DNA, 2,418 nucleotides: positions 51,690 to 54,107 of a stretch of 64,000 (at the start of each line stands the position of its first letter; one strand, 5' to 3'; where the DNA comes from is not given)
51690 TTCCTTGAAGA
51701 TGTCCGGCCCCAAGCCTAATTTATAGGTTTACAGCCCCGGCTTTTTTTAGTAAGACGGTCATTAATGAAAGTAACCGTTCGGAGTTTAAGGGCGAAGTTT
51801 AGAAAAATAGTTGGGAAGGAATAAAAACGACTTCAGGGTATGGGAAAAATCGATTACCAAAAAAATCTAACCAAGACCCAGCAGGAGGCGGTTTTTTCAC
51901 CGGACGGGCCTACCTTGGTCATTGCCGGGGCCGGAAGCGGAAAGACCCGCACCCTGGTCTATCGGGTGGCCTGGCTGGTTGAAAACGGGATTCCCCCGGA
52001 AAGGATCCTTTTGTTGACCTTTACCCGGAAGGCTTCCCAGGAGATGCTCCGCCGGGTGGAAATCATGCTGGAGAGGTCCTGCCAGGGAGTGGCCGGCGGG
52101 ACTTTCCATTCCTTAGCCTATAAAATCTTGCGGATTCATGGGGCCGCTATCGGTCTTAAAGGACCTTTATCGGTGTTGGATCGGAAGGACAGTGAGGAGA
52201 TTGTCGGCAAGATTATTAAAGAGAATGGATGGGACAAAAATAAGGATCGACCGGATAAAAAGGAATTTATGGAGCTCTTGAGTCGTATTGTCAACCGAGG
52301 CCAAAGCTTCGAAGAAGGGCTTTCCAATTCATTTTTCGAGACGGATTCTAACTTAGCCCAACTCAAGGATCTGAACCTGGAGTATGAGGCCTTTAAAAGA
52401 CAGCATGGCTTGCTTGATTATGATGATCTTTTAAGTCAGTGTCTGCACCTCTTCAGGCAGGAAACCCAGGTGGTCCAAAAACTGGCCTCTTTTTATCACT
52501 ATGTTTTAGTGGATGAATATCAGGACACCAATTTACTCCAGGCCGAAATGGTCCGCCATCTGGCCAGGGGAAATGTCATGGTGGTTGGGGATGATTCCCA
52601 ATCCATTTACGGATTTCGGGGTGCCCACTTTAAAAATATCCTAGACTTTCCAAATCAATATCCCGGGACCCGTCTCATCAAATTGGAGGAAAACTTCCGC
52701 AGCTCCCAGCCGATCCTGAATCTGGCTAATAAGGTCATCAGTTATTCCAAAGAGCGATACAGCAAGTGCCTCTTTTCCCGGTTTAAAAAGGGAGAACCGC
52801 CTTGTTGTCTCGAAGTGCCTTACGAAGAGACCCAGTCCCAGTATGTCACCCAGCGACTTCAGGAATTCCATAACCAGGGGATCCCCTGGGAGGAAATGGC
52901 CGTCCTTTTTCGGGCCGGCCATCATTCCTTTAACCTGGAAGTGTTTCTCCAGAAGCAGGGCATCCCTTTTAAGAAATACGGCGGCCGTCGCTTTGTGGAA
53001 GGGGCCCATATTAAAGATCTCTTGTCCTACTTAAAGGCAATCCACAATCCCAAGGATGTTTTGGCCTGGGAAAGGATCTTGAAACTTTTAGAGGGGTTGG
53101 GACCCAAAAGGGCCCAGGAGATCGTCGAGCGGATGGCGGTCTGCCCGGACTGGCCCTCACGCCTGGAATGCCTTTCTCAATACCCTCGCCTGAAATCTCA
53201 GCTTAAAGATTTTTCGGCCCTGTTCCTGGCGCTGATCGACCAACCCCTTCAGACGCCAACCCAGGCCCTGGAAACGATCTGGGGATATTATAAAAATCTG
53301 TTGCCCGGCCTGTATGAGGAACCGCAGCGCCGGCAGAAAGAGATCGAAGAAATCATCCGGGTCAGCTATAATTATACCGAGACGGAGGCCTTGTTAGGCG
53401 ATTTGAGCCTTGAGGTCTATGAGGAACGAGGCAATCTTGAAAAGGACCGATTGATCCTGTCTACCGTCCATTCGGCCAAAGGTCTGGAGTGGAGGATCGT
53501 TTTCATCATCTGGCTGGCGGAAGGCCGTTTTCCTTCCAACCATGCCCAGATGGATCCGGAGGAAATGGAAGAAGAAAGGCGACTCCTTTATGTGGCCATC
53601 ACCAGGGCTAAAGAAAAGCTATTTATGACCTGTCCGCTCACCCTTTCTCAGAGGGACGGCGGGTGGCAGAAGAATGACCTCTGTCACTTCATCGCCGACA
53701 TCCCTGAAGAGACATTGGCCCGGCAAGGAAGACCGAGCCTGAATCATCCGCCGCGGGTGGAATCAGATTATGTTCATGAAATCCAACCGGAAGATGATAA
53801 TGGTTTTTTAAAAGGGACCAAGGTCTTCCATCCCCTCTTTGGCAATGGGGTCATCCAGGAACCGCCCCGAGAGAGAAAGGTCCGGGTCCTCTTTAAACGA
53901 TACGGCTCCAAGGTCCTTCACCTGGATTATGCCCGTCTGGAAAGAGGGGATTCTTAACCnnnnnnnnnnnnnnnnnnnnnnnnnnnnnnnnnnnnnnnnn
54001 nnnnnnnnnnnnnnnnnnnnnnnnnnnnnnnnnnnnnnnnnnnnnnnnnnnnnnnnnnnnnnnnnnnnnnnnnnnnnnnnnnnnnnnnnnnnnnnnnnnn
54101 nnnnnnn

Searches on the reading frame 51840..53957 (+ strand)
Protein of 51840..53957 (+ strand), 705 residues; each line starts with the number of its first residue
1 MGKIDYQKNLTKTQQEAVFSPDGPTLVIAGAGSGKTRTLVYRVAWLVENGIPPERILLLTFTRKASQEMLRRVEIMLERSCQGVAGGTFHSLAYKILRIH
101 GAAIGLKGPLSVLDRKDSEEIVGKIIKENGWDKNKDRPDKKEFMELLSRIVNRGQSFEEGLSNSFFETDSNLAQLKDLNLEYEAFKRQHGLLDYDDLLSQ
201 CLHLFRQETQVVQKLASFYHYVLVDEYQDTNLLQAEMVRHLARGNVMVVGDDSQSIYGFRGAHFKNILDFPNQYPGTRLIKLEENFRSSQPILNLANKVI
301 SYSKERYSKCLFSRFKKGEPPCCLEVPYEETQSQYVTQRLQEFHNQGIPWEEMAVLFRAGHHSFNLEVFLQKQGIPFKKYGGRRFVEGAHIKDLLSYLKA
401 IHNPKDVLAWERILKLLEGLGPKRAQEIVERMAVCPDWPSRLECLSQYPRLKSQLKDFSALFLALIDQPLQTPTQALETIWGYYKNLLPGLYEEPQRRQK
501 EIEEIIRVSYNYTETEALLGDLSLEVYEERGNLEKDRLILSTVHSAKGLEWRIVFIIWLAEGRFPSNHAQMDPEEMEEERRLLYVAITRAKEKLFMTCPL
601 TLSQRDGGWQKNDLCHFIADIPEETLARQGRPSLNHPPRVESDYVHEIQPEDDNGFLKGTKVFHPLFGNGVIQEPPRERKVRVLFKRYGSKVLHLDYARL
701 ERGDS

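Call 18: search_protein_families(library=ncbifam, proteins=[window:51840-53957:+])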
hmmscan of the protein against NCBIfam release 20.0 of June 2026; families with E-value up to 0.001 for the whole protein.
window:51840-53957:+ (705 aa): 16 families
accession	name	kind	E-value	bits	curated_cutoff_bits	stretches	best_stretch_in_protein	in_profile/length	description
TIGR01073.1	pcrA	equivalog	3.3e-132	442.3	911.2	1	8-700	3-724/725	DNA helicase PcrA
NF008743.0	PRK11773.1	equivalog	1.1e-131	440.6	965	1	8-701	8-718/720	DNA helicase II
TIGR01075.1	uvrD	equivalog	3.4e-124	415.7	1144.45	1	9-701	4-715/715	DNA helicase II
TIGR01074.1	rep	equivalog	5.6e-112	375.2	951.45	1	10-631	2-643/668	DNA helicase Rep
NF008172.0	PRK10919.1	equivalog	1.5e-83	281.1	1168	2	10-415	3-407/673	DNA helicase Rep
TIGR02785.1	addA_Gpos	equivalog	4.8e-51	173.7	707.65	3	172-300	337-480/1234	helicase-exonuclease AddAB subunit AddA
NF008276.0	PRK11054.1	equivalog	1.1e-44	153.1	543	3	9-99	196-285/684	DNA helicase IV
TIGR00609.1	recB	equivalog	2.1e-38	132.1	696.05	3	171-305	322-460/1175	exodeoxyribonuclease V subunit beta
TIGR02784.1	addA_alphas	equivalog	2.5e-38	132.1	860.75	3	168-304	337-497/1138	double-strand break repair helicase AddA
NF010485.0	PRK13909.1-2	equivalog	6.6e-35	120.6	650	2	115-556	222-629/909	RecB-like helicase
NF010487.0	PRK13909.1-4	equivalog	2.5e-27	95.5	759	2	192-400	298-525/924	RecB-like helicase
NF008128.0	PRK10876.1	equivalog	6.2e-13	47.3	1697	1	181-307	338-468/1181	exodeoxyribonuclease V subunit beta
NF041464.1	HelD_BACSU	equivalog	2.3e-12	45.6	419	1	203-370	531-693/779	RNA polymerase recycling motor HelD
NF010486.0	PRK13909.1-3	equivalog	2.1e-11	42.6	1109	2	183-319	293-442/921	RecB-like helicase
NF010484.0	PRK13909.1-1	equivalog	1.4e-09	36.4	1074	1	28-73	11-56/945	RecB-like helicase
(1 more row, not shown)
